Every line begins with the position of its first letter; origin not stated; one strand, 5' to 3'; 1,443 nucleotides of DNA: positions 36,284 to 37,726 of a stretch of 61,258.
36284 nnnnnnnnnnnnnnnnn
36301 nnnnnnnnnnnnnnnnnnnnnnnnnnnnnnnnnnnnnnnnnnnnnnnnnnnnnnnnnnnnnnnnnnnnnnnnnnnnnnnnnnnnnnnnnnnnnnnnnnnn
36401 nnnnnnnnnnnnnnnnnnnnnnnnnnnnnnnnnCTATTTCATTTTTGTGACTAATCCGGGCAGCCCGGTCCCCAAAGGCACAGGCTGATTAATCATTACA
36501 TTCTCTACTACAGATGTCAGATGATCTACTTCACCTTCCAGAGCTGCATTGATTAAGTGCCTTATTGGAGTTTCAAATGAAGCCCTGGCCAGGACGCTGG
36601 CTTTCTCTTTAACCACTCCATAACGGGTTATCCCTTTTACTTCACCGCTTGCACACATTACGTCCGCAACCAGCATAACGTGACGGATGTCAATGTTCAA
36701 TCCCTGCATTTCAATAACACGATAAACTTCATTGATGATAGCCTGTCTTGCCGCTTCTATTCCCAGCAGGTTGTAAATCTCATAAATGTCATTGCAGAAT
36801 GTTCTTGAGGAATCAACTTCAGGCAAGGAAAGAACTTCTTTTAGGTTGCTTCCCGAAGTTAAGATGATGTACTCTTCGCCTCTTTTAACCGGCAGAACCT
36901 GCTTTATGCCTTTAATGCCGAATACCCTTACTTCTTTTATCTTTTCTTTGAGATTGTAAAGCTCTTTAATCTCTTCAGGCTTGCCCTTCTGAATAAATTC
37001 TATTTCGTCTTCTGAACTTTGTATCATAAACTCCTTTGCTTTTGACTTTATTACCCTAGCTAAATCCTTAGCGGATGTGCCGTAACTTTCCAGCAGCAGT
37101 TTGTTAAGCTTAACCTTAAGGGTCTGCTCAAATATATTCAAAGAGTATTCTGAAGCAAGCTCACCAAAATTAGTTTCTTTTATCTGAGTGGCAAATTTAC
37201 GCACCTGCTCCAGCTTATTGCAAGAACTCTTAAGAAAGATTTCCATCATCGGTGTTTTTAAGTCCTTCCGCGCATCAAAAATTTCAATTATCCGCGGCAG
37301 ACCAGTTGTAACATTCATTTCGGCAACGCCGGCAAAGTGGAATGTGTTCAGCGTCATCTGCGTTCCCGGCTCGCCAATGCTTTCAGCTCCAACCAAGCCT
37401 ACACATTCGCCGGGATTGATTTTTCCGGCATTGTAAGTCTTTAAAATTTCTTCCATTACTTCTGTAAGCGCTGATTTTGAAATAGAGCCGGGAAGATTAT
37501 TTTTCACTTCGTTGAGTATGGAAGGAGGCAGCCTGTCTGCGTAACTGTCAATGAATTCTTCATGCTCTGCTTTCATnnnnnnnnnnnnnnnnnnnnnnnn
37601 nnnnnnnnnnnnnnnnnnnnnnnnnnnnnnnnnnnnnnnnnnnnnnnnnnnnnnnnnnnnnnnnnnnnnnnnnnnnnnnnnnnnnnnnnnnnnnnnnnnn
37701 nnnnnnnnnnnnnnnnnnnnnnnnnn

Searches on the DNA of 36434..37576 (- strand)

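Call 45: search_rna_families(sources=[L036, L039, L040, L025, L032], threshold=gathering)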
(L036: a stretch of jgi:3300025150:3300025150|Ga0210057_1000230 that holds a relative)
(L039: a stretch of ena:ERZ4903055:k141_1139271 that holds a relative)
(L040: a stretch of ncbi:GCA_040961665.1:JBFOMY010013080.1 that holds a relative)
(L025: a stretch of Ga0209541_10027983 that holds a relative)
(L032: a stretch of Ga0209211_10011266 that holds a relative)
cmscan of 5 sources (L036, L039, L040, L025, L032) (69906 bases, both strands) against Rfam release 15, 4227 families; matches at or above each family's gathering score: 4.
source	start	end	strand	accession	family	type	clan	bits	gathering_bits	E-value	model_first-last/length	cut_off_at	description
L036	3600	3687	+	RF00005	tRNA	Gene; tRNA;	CL00001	60.6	29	1.3e-10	1-71/71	no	tRNA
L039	3634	3721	+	RF00005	tRNA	Gene; tRNA;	CL00001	60.6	29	1.3e-10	1-71/71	no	tRNA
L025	2199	2326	-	RF00005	tRNA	Gene; tRNA;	CL00001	55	29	4.7e-09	1-71/71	no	tRNA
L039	1600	1695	-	RF00005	tRNA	Gene; tRNA;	CL00001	53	29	1.6e-08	1-71/71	no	tRNA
